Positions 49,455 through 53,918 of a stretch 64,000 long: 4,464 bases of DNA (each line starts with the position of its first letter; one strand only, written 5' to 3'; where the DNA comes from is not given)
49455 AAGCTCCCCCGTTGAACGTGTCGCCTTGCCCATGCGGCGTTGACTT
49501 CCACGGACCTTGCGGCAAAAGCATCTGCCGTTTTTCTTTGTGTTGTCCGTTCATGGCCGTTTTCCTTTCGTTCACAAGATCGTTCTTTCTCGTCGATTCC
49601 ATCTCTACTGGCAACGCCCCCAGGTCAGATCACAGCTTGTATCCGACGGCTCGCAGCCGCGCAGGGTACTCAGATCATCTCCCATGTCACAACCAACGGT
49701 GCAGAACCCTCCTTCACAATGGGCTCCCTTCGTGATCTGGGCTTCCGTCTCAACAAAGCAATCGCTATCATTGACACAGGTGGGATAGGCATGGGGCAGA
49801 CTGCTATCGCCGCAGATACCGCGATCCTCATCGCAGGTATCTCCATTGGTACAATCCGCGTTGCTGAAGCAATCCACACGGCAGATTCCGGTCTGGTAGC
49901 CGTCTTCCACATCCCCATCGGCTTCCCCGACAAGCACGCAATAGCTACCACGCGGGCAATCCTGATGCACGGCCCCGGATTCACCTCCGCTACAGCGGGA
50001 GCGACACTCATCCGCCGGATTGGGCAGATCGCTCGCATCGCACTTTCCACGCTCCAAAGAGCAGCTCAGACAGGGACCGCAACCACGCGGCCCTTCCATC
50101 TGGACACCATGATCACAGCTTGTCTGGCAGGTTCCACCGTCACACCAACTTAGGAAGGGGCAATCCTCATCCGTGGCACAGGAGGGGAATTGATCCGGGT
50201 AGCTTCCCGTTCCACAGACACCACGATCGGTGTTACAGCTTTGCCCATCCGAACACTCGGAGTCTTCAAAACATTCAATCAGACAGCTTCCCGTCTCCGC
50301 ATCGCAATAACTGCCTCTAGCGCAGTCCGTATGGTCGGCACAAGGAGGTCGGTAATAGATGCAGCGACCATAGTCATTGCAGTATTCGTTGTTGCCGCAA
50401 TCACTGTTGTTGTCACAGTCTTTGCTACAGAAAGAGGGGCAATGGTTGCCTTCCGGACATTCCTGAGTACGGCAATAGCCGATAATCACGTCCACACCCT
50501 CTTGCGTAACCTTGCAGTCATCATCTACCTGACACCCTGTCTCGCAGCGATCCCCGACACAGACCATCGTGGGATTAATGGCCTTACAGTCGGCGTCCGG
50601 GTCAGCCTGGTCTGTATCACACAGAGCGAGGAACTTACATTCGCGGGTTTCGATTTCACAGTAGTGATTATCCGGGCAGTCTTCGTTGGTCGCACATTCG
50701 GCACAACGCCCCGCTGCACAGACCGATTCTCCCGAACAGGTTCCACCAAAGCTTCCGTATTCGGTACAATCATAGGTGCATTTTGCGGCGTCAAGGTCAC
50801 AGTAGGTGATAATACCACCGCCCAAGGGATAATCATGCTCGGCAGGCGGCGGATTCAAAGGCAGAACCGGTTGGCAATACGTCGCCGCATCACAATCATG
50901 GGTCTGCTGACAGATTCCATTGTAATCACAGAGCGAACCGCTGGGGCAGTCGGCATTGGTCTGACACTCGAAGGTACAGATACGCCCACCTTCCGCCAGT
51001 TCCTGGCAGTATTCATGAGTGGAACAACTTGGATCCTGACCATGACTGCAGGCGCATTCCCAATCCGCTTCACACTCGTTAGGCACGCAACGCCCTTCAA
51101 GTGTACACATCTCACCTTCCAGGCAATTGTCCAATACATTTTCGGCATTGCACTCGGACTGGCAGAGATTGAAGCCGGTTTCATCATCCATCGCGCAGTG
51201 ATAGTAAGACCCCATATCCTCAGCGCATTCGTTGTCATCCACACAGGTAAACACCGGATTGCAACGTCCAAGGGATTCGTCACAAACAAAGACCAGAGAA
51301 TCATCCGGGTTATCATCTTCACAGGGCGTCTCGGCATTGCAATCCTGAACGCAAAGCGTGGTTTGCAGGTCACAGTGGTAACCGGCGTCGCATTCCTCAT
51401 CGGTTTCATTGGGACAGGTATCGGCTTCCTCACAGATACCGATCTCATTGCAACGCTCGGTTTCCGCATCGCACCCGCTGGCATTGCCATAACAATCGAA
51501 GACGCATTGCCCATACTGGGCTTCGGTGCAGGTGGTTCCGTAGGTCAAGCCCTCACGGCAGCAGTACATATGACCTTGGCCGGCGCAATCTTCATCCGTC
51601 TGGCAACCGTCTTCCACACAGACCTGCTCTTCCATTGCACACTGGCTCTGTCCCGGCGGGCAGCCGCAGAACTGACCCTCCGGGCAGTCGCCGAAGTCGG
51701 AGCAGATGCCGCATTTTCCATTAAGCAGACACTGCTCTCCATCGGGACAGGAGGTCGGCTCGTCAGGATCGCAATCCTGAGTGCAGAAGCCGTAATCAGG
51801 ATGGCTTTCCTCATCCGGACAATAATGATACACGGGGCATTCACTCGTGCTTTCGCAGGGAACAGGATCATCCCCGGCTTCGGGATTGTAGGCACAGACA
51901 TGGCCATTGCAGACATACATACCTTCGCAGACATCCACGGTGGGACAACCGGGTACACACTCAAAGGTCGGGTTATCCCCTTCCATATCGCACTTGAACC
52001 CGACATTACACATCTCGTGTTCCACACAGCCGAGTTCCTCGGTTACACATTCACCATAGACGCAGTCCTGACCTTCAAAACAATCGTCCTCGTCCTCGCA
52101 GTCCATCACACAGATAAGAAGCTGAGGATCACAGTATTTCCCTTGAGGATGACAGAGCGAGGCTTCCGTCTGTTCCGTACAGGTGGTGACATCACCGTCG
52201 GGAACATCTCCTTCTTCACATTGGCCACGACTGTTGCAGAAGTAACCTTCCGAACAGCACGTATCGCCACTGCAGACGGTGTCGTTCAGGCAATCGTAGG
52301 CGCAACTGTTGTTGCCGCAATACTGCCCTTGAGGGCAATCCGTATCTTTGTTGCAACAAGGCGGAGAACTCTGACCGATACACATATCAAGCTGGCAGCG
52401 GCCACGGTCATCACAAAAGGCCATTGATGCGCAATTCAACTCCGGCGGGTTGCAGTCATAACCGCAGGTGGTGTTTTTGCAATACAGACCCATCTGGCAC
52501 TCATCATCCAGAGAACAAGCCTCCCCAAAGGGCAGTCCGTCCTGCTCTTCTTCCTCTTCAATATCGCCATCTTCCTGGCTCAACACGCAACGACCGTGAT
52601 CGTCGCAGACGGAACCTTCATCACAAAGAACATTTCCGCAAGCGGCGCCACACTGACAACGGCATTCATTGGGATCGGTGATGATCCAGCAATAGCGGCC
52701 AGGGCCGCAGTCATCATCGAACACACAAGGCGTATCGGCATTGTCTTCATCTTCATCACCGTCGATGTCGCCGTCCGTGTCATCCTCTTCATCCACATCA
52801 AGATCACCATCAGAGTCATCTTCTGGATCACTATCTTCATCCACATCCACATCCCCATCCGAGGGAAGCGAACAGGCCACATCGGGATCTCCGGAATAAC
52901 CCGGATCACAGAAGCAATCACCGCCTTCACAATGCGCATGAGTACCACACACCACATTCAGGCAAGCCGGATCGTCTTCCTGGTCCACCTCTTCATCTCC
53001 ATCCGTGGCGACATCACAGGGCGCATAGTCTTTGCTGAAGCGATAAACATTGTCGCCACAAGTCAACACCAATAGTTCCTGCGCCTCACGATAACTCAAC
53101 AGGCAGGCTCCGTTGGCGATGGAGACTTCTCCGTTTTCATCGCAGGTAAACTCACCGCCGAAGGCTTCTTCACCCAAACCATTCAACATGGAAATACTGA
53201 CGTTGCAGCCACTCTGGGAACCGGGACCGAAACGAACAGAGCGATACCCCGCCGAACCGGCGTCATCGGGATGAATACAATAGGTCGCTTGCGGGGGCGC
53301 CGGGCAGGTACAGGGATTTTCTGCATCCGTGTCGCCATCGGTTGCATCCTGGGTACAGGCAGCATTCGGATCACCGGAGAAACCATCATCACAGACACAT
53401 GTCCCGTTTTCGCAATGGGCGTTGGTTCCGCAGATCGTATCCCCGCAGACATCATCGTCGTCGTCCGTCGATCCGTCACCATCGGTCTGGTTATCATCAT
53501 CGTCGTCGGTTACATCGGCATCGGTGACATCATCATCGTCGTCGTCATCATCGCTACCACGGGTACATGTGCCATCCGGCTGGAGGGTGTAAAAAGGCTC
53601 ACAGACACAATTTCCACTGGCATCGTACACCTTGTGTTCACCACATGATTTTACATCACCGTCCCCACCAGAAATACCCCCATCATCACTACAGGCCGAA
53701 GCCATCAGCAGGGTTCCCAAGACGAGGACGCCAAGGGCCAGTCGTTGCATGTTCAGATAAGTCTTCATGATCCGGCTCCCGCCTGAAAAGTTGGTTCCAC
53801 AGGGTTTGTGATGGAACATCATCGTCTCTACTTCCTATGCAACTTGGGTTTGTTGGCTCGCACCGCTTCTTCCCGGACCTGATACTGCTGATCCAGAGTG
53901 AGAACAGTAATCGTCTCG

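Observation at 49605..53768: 1,388-aa acidic, cysteine-dense lipoprotein with EGF-like modules and homopolymeric Asp runs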

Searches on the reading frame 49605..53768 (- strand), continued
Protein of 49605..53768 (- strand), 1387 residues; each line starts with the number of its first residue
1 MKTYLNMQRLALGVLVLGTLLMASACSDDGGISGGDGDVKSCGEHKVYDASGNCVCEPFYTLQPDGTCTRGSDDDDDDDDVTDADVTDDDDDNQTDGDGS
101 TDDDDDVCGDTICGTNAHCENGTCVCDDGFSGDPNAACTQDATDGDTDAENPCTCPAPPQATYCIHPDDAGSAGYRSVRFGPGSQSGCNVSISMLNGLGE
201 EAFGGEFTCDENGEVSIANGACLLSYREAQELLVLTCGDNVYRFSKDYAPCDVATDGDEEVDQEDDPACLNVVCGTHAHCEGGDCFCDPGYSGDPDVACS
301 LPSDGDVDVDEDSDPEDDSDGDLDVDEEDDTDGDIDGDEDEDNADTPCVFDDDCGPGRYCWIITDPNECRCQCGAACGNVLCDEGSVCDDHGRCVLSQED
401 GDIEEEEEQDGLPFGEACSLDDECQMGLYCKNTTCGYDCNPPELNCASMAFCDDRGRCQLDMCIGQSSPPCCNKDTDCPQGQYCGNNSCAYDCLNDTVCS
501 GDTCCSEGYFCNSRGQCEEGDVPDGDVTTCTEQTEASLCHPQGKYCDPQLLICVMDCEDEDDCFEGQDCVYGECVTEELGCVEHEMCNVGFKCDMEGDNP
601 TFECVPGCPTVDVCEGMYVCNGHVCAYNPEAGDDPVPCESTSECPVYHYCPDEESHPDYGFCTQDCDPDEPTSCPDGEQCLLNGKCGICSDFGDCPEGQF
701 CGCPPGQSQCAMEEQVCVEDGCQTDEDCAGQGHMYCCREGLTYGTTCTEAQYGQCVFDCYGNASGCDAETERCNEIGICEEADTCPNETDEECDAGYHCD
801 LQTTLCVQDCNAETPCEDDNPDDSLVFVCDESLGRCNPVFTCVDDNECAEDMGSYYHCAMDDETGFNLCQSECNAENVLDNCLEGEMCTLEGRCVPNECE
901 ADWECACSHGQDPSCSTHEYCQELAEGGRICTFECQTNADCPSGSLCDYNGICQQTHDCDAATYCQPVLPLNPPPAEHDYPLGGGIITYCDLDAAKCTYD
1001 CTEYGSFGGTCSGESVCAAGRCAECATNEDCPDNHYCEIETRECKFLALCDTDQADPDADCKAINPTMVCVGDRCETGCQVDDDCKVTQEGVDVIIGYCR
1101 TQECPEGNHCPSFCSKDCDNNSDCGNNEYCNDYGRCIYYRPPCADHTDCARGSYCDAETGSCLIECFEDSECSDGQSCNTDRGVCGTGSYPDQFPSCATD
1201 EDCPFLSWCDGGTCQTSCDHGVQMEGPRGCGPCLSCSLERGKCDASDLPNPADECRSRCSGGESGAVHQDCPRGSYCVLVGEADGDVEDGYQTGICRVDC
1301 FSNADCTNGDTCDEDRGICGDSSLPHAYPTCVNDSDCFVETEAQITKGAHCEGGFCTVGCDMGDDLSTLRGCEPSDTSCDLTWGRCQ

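Call 22: find_homologous_proteins(query=A2, max_evalue=0.001)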
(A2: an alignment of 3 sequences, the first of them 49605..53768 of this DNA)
Query A2 (3 sequences) (1387 aa, profile of the alignment): 2 proteins with E <= 0.001 among 8000 candidates.
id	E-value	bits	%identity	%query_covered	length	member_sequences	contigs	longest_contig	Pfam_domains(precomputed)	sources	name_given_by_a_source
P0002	0.0e+0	2039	65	82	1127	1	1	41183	-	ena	-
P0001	0.0e+0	2015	98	100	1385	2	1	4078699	-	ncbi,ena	-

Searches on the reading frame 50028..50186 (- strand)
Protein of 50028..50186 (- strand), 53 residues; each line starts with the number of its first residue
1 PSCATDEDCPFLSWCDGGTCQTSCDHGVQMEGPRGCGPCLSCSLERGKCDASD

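Call 9: search_protein_families(library=pfam, proteins=[window:50028-50186:-], max_evalue=10)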
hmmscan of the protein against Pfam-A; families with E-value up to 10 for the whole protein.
seq(53 aa): 0 families
